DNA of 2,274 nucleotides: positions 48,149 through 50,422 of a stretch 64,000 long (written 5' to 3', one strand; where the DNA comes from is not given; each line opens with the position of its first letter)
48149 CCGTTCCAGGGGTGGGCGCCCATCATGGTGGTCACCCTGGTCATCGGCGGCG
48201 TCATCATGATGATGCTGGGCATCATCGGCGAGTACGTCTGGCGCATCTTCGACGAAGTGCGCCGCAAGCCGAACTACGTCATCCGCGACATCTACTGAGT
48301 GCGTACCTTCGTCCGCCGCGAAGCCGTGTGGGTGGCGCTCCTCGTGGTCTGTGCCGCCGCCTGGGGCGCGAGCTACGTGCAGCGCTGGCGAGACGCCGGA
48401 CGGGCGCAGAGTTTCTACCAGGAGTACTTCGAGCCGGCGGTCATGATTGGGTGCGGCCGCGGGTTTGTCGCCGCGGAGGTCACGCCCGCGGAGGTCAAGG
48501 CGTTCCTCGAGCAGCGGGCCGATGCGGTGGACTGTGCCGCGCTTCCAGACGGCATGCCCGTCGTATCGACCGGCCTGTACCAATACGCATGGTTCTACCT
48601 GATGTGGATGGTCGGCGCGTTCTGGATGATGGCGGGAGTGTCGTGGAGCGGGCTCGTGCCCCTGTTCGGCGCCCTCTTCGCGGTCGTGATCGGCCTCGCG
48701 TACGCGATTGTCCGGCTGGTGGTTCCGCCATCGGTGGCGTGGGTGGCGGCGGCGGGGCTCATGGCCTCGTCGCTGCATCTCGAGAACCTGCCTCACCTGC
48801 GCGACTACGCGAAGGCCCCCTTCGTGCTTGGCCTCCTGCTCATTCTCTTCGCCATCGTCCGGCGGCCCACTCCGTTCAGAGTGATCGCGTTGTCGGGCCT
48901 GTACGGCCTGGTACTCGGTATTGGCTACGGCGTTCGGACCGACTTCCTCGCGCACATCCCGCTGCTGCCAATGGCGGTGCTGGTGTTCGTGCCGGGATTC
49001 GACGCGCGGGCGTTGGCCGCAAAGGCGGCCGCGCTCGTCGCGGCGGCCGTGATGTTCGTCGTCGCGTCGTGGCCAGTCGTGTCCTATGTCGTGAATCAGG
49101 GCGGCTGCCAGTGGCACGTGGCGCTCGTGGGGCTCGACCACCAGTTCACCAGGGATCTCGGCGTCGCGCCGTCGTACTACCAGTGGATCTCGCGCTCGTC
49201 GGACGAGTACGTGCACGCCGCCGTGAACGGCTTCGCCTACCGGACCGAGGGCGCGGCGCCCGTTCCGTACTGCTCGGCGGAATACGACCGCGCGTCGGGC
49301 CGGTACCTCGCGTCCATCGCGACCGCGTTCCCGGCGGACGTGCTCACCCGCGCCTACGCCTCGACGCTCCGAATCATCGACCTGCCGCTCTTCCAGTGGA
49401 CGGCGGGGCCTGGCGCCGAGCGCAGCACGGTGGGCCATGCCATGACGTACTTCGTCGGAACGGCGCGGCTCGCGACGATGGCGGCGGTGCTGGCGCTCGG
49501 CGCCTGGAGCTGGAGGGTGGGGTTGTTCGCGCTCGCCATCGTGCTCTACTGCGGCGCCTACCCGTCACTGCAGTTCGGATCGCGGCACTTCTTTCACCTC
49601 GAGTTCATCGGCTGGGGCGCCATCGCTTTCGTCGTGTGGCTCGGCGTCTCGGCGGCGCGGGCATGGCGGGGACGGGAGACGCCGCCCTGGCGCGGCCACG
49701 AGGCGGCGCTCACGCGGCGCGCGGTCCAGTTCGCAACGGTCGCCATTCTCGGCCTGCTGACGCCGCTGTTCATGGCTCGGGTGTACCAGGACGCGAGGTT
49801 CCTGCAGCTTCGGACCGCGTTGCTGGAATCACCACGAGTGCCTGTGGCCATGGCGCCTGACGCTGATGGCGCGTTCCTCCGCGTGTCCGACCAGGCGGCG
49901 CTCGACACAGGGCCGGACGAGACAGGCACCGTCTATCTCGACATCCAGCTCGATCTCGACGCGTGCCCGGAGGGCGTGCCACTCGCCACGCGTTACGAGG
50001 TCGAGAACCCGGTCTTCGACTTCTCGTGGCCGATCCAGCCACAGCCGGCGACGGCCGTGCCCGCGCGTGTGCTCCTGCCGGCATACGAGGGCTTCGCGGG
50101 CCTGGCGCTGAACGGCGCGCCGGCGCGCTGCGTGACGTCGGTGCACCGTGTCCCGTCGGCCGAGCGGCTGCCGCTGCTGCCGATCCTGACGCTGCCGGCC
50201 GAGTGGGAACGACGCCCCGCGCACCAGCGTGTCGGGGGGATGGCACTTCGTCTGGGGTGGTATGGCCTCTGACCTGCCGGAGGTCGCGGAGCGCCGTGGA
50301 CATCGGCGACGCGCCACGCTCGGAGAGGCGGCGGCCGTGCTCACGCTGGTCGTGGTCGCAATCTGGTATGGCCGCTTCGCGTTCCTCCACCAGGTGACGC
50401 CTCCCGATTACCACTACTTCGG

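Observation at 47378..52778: GT2 polyprenyl-phosphate sugar synthase followed directly by two paralogous 650-840-aa membrane proteins of an unrecognised family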

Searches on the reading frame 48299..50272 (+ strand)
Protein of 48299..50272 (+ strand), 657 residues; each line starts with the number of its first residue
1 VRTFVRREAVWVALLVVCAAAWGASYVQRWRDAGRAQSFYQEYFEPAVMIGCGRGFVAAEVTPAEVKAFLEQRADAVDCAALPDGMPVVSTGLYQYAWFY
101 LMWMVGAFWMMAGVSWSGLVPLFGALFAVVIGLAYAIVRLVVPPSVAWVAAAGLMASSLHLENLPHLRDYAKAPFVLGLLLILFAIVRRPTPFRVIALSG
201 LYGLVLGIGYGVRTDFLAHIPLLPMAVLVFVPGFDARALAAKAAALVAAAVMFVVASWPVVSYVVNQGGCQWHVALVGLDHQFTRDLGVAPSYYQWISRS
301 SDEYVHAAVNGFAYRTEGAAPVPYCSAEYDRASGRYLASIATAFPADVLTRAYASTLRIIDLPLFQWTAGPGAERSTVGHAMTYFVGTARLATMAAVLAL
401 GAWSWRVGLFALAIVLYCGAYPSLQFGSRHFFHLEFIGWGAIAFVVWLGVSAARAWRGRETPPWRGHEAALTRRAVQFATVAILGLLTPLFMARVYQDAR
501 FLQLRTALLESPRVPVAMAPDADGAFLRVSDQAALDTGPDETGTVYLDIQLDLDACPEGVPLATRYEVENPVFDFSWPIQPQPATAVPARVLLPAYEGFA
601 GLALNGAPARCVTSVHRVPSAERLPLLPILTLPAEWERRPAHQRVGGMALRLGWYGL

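Call 3: search_protein_families(library=pfam, proteins=[window:48299-50272:+], max_evalue=1)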
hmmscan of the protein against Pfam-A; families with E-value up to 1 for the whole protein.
window:48299-50272:+ (657 aa): 1 family
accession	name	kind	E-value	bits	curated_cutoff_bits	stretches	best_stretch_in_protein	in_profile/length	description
PF12373.13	Msg2_C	-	0.13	12.2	25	1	54-69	7-22/30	Major surface glycoprotein 2 C terminal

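Call 4: search_protein_families(library=ncbifam, proteins=[window:48299-50272:+], max_evalue=1)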
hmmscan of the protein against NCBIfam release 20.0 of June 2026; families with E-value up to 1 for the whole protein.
window:48299-50272:+ (657 aa): 0 families
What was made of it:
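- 48299..50272 (+): Paralog A (657 aa): GT-C-fold membrane protein with a C-terminal beta domain. NCBI MDP1571635.1, 'hypothetical protein'. No Pfam or NCBIfam hit (calls 3, 4).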

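Call 8: find_homologous_proteins(query=window:48299-50272:+)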
Query window:48299-50272:+ (657 aa): 234 proteins with E <= 0.001 among 8000 candidates; the best 120 are listed.
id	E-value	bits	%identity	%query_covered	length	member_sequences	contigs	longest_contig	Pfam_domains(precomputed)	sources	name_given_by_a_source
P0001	0.0e+0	1474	100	100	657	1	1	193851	-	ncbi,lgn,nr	ncbi:MAG: hypothetical protein Q8L86_16695 [Vicinamibacterales bacterium]|nr:hypothetical protein [V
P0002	9.7e-280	948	66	100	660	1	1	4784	-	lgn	-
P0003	1.1e-257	875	61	98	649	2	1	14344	-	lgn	-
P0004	1.1e-249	848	61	98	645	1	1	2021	-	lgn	-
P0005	1.1e-244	832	60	98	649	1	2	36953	-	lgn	-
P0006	2.5e-238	811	60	94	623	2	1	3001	-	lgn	-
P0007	6.3e-237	806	59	98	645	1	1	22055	-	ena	-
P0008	3.4e-222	758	55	100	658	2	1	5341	-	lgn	-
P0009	4.6e-220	751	55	99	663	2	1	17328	-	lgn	-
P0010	4.8e-220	751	56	99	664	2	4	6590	-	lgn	-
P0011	2.2e-218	745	57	99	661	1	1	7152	-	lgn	-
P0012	9.4e-218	743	55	96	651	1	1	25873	-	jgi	-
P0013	5.6e-217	740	56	96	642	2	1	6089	-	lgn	-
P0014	2.2e-216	738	55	100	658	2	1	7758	-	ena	-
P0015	7.3e-216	737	56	95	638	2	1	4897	-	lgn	-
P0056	2.8e-128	447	42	97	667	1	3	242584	-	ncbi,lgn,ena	-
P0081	3.3e-122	427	40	96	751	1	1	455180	-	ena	-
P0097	5.6e-120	420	40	96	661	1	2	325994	-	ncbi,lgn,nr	ncbi:MAG: hypothetical protein Q8T13_00400 [Acidobacteriota bacterium]|nr:hypothetical protein [Acid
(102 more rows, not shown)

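Call 10: search_solved_structures(query=A1, max_evalue=10, show_alignments=3)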
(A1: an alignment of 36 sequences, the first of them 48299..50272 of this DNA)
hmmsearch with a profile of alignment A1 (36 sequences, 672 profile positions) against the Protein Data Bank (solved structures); distinct sequences matched with E-value up to 10: 0.

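Call 17: find_encoding_contigs(protein=P0056, flank=8000, max_places=2)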
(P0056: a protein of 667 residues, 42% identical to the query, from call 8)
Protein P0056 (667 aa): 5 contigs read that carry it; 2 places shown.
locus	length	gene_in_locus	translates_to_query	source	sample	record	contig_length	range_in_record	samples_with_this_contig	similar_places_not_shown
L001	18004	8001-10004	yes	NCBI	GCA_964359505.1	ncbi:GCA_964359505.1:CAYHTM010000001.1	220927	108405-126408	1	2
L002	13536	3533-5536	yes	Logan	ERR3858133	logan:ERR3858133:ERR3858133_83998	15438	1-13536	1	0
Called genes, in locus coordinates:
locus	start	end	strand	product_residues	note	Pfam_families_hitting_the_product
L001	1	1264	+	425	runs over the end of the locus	PF08421:Methyltransf_13, PF13489:Methyltransf_23, PF08242:Methyltransf_12 (weak), PF08484:Methyltransf_14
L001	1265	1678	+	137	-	PF00583:Acetyltransf_1, PF13673:Acetyltransf_10, PF13508:Acetyltransf_7 (weak), PF08445:FR47 (weak)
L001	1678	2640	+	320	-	-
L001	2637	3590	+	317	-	-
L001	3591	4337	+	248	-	PF05401:NodS (weak), PF13489:Methyltransf_23, PF08241:Methyltransf_11, PF08242:Methyltransf_12, PF13649:Methyltransf_25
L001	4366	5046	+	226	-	PF08889:WbqC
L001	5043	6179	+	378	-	PF01041:DegT_DnrJ_EryC1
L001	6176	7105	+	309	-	PF00535:Glycos_transf_2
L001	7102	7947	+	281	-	PF13489:Methyltransf_23, PF08241:Methyltransf_11, PF08242:Methyltransf_12, PF13649:Methyltransf_25, PF13847:Methyltransf_31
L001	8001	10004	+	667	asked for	-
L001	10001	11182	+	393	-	PF01041:DegT_DnrJ_EryC1, PF00155:Aminotran_1_2, PF01053:Cys_Met_Meta_PP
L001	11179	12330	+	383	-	PF04055:Radical_SAM, PF13186:SPASM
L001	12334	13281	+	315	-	PF00551:Formyl_trans_N, PF02911:Formyl_trans_C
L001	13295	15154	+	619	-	PF09492:Pec_lyase (faint)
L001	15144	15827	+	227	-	PF00551:Formyl_trans_N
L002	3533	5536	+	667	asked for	-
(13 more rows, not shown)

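Call 18: find_encoding_contigs(protein=P0097, flank=8000, max_places=2)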
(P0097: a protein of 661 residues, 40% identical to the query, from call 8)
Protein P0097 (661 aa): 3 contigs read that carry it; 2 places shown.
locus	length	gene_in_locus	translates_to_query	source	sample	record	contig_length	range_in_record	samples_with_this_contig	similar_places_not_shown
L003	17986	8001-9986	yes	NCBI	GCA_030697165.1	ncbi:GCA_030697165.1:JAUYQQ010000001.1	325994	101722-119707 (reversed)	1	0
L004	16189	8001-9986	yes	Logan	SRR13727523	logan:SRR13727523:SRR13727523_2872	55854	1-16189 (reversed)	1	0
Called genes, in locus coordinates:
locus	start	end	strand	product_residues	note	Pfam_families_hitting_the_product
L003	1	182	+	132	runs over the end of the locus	PF00583:Acetyltransf_1, PF13673:Acetyltransf_10, PF13508:Acetyltransf_7, PF08445:FR47 (faint)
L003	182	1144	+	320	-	-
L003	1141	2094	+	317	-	-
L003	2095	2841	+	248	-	PF05401:NodS (weak), PF13489:Methyltransf_23, PF08241:Methyltransf_11, PF08242:Methyltransf_12, PF13649:Methyltransf_25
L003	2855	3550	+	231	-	PF08889:WbqC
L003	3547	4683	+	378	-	PF01041:DegT_DnrJ_EryC1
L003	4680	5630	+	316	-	PF00535:Glycos_transf_2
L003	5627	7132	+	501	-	PF13472:Lipase_GDSL_2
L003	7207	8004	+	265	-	PF13489:Methyltransf_23, PF08241:Methyltransf_11, PF08242:Methyltransf_12, PF13649:Methyltransf_25, PF13847:Methyltransf_31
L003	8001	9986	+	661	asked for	-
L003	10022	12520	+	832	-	-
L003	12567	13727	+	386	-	PF04055:Radical_SAM, PF13186:SPASM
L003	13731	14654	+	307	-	PF00551:Formyl_trans_N, PF02911:Formyl_trans_C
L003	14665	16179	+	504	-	-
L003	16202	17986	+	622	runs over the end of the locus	PF13522:GATase_6, PF13537:GATase_7, PF00733:Asn_synthase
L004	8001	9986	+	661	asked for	-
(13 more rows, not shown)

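Call 19: predict_structure(alignment_id=A1)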
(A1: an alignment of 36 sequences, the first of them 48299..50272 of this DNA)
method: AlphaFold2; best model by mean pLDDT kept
length: 657 residues; sequences in the alignment: 36
mean_pLDDT: 91.4   pTM: 0.91
mean pLDDT of the five models: 91.4, 90.8, 90.5, 89.9, 89.6
residues with pLDDT >= 90: 508; 70-90: 122; 50-70: 19; < 50: 8
segments of 3 or more residues with pLDDT < 50: 368-372, 655-657
pLDDT, mean of each block of 10 residues (from residue 1): 83 97 95 78 92 95 94 93 91 89 97 95 97 97 96 92 91 97 97 98 98 93 97 96 98 97 92 92 89 90 94 92 93 97 96 95 66 64 84 97 96 97 88 94 97 94 82 96 95 96 94 93 90 66 90 94 88 90 91 93 94 93 89 93 89 58
secondary structure, 60 per line:
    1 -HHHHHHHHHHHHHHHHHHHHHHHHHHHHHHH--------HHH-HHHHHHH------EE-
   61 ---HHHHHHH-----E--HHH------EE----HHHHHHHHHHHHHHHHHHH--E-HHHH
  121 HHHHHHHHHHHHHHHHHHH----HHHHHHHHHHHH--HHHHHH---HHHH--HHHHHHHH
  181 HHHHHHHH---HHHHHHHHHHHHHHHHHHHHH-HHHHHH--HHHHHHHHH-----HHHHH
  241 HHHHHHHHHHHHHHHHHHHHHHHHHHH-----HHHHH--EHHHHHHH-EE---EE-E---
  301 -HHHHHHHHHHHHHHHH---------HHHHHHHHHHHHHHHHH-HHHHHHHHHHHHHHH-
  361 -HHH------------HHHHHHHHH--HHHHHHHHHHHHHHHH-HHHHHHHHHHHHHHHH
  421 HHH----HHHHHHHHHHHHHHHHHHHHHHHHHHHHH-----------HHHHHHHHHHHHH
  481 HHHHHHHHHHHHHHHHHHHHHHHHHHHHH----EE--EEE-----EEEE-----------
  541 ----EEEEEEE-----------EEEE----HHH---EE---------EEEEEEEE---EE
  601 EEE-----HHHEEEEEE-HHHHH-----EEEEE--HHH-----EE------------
elements in order: H2-32 H45-51 H64-70 H94-112 H117-139 H144-155 H158-163 H167-170 H173-188 H192-212 H214-219 H222-230 H236-267 H273-277 H281-287 H302-317 H327-343 H345-359 H377-385 H388-403 H405-423 H428-456 H468-509 E518-520 E526-529 E545-551 E563-566 E588-595 E599-603 E612-617 H619-623 E629-633
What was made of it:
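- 48299..50272 (+): AF2 pLDDT 91.4, pTM 0.91 (call 19).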

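Call 21: fold_search(model_id=the predicted structure, library=pdb)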
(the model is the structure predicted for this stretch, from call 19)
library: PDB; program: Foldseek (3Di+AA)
matches with E <= 10: 282; with E <= 0.001: 0
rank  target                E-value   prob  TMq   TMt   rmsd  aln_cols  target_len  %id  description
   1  7e9s_A                1.5e-03  1.00  0.35  0.28  15.8       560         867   13  Archaeal oligosaccharyltransferase AglB from Archaeoglobus fulgidus in complex with an inhibitory peptide and a dolich (released 2021-09-08)
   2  9n9j_I                1.9e-03  1.00  0.37  0.35  18.9       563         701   12  Structure of a GRP94 folding intermediate engaged with a CCDC134- and FKBP11-bound secretory translocon (released 2025-11-19)
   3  9s6r_A                3.0e-03  1.00  0.27  0.41  15.1       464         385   12  Ternary cryo-EM structure of yeast ALG3 with Dol25-PP-GlcNAc2Man5, Dol25-P-Man, and Fab (released 2026-03-18)
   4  7oci_F                5.6e-03  1.00  0.34  0.34  15.8       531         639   10  Cryo-EM structure of yeast Ost6p containing oligosaccharyltransferase complex (released 2022-02-16)
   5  6ezn_F                8.5e-03  1.00  0.36  0.36  18.1       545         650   10  Cryo-EM structure of the yeast oligosaccharyltransferase (OST) complex (released 2018-01-17)
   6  6s7o_A                1.1e-02  1.00  0.37  0.37  16.1       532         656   12  Cryo-EM structure of human oligosaccharyltransferase complex OST-A (released 2019-12-18)
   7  8pn9_A                1.9e-02  1.00  0.36  0.36  15.1       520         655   11  Structure of human oligosaccharyltransferase OST-A complex bound to NGI-1 (released 2024-05-08)
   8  7bvc_A                2.1e-02  0.89  0.27  0.18  23.2       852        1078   11  Cryo-EM structure of Mycobacterium smegmatis arabinosyltransferase EmbA-EmbB-AcpM2 in complex with ethambutol (released 2020-04-29)
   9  6s7t_A                2.1e-02  1.00  0.35  0.33  18.9       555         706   11  Cryo-EM structure of human oligosaccharyltransferase complex OST-B (released 2019-12-18)
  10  8agb_A                2.4e-02  1.00  0.37  0.38  18.1       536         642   11  Structure of yeast oligosaccharylransferase complex with lipid-linked oligosaccharide bound (released 2022-12-07)
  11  6x0o                  2.4e-02  0.57  0.22  0.15  27.5       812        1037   10  Single-Particle Cryo-EM Structure of Arabinosyltransferase EmbB from Mycobacterium smegmatis (released 2020-06-10)
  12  7bvc_B                2.5e-02  0.69  0.21  0.14  27.6       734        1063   11  Cryo-EM structure of Mycobacterium smegmatis arabinosyltransferase EmbA-EmbB-AcpM2 in complex with ethambutol (released 2020-04-29)
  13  6c26_A                3.3e-02  1.00  0.33  0.33  18.9       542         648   10  The Cryo-EM structure of a eukaryotic oligosaccharyl transferase complex (released 2018-01-31)
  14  8if8_B                3.7e-02  0.87  0.30  0.31  19.9       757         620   12  Arabinosyltransferase AftA (released 2023-05-31)
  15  8age_A                3.9e-02  1.00  0.37  0.37  14.3       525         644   11  Structure of yeast oligosaccharylransferase complex with acceptor peptide bound (released 2022-12-07)
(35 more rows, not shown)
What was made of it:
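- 48299..50272 (+): The top 16 Foldseek PDB hits are all GT-C (call 21).
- On GT-C fold glycosyltransferases (superfamily): Transporters reach 0.2 or less (call 21).
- Most GT-C matches have probability 0.9-1.0 (several Emb and AftA/AftB chains 0.3-0.9); non-GT-C membrane proteins have 0.2 or less (call 21).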

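Call 22: find_encoding_contigs(protein=P0081, flank=8000, max_places=1)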
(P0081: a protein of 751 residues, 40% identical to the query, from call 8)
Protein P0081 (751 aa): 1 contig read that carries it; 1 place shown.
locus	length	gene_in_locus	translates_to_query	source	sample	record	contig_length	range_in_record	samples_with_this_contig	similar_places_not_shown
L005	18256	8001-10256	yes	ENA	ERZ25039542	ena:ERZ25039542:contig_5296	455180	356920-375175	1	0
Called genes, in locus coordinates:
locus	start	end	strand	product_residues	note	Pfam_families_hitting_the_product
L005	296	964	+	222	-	-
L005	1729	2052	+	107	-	-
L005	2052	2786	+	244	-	-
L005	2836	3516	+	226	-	PF08889:WbqC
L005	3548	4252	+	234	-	-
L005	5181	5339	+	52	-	-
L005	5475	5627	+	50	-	-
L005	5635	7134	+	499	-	PF13472:Lipase_GDSL_2 (faint)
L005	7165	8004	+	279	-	PF03291:mRNA_G-N7_MeTrfase (faint), PF13489:Methyltransf_23, PF13847:Methyltransf_31, PF08241:Methyltransf_11, PF08242:Methyltransf_12, PF13649:Methyltransf_25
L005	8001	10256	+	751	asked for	-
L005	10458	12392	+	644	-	-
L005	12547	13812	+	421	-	-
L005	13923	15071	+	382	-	-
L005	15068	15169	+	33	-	-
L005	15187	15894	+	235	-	PF00535:Glycos_transf_2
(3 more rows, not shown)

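Call 23: search_protein_families(library=pfam, alignment_id=A1, max_evalue=0.1)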
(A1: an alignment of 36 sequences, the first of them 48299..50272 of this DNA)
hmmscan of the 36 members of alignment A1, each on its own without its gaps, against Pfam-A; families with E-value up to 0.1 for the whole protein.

A. member 1, window:48299-50272:+ (657 aa): 0 families

B. families by the number of members that match (of 36 scanned): 6 families
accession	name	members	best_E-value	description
PF13231.12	PMT_2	1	3.7e-06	Dolichyl-phosphate-mannose-protein mannosyltransferase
PF04799.18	Fzo_mitofusin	1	0.019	fzo-like conserved region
PF14015.11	DUF4231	1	0.022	Protein of unknown function (DUF4231)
PF09480.15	PrgH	1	0.039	Type III secretion system protein PrgH-EprH (PrgH)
PF08038.17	Tom7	1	0.074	TOM7 family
PF18926.5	DUF5676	1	0.081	2TM family of unknown function (DUF5676)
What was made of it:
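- On GT39 / Pfam PMT_2 (PF13231): A, B and the other 33 scanned members have no hit at E up to 0.1 (calls 3, 23).
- Tried and rejected: Pfam on all 36 members of A1 found only C's PMT_2 hit (call 23).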

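Call 32: search_protein_representatives(alignment_id=A1)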
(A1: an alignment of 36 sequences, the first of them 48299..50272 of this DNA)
Query: 36 sequences, 672 profile positions. Proteins with E-value up to 0.001 (for the whole library): 2056; up to 1e-10: 1749; up to 1e-30: 1285. The best 150 are listed.
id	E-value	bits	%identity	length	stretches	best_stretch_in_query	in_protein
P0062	4.7e-278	940.4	-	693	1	6-659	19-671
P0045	2.0e-258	875.5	-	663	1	7-659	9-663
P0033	2.4e-252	855.5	-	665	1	7-656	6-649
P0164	1.9e-247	839.3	-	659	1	7-660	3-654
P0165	1.5e-245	833.0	-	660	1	5-658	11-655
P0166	1.7e-243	826.3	-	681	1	10-661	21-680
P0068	2.0e-243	826.0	-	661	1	4-660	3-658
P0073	5.2e-233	791.6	-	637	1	8-657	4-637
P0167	2.9e-225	766.0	-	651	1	10-659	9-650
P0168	5.1e-225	765.2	-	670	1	7-657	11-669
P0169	2.2e-223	759.8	-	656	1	6-658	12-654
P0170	1.7e-221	753.5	-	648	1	6-658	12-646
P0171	2.6e-220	749.6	-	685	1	8-658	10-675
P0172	3.2e-217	739.4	-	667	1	6-659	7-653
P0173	3.7e-217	739.2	-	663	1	7-657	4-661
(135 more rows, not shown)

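Call 33: find_related_loci(query=A1, collection=genome_contigs, flank=10000)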
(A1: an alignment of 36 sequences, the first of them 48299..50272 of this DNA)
Query A1 (657 aa) in genome_contigs; peptide patterns used: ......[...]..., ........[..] (x = any residue, [..] = any of these).
275 stretches matched a pattern; 74 encode a relative of the query (tblastn E <= 1e-3); 66 distinct loci.
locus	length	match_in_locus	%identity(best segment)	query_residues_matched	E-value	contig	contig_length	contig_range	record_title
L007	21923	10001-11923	41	2-645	3e-125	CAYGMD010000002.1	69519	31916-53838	MAG TPA_asm: uncultured Acidobacterium sp. isolate ERP113451_co6_2 genome assembly, contig: NODE_40_length_69519_cov_15.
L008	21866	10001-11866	40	19-645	2e-119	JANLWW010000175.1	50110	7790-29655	MAG: Acidobacteriota bacterium isolate OTE_20_metabat_232 OTE_20_k141_4449574, whole genome shotgun sequence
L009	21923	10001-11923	39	2-645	2e-115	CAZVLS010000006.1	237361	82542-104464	MAG TPA_asm: uncultured Acidobacterium sp. isolate SRP292972_co3_79 genome assembly, contig: NODE_75_length_237361_cov_5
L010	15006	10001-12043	38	19-645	2e-111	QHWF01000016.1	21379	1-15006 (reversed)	MAG: Acidobacteria bacterium isolate gp6 AA50 14_1009_16_40cm_scaffold_21699_curated, whole genome shotgun sequence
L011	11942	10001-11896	37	8-645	6e-111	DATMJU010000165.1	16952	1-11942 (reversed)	MAG TPA_asm: Vicinamibacterales bacterium isolate SMAG_U13578 k141_219639, whole genome shotgun sequence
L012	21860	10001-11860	39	22-645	3e-110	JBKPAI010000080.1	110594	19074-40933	MAG: Acidobacteriota bacterium isolate GB_HAYS_MAG_00009 GB_HAYS_000000079529, whole genome shotgun sequence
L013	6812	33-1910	39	7-645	6e-109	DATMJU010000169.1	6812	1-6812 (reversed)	MAG TPA_asm: Vicinamibacterales bacterium isolate SMAG_U13578 k141_125363, whole genome shotgun sequence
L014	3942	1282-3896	37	6-645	1e-108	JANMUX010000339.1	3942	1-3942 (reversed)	MAG: Acidobacteriota bacterium isolate SOY_1_B_metabat.173 SOY_1_B_k141_1848204, whole genome shotgun sequence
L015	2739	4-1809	39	39-648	5e-102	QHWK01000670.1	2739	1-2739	MAG: Acidobacteria bacterium isolate gp6 AA45 14_1009_16_20cm_scaffold_43456_curated, whole genome shotgun sequence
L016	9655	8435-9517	48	12-369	4e-94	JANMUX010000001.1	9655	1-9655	MAG: Acidobacteriota bacterium isolate SOY_1_B_metabat.173 SOY_1_B_k141_223249, whole genome shotgun sequence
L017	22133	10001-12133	36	3-653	4e-92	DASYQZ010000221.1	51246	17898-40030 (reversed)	MAG TPA_asm: Vicinamibacterales bacterium isolate SMAG_U4498 k141_3910474, whole genome shotgun sequence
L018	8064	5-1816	36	39-646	2e-91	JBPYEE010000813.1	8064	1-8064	MAG: Vicinamibacterales bacterium isolate Bin.016.fastaField_forest_FP4 k127_9644629, whole genome shotgun sequence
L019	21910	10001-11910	48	6-647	4e-107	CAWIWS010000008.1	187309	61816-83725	MAG: uncultured Acidobacteriota bacterium isolate MFD02979.bin.2.36 genome assembly, contig: contig_117743, whole genome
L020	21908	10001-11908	37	8-645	1e-89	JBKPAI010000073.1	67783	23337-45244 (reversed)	MAG: Acidobacteriota bacterium isolate GB_HAYS_MAG_00009 GB_HAYS_000001694351, whole genome shotgun sequence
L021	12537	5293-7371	36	2-653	1e-89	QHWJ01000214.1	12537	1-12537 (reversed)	MAG: Acidobacteria bacterium isolate gp6 AA46 14_0929_02_40cm_scaffold_20956_curated, whole genome shotgun sequence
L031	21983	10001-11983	32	15-642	2e-60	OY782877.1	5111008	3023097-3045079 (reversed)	MAG: Candidatus Hydrogenedentes bacterium isolate 28e603e2-5466-4732-bb1a-a7370d5bccbd genome assembly, chromosome: 1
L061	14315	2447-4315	39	19-646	7e-114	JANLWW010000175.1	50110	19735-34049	MAG: Acidobacteriota bacterium isolate OTE_20_metabat_232 OTE_20_k141_4449574, whole genome shotgun sequence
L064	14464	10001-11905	26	37-643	4e-26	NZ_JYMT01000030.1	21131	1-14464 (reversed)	Bradyrhizobium sp. LTSP885 NODE_30, whole genome shotgun sequence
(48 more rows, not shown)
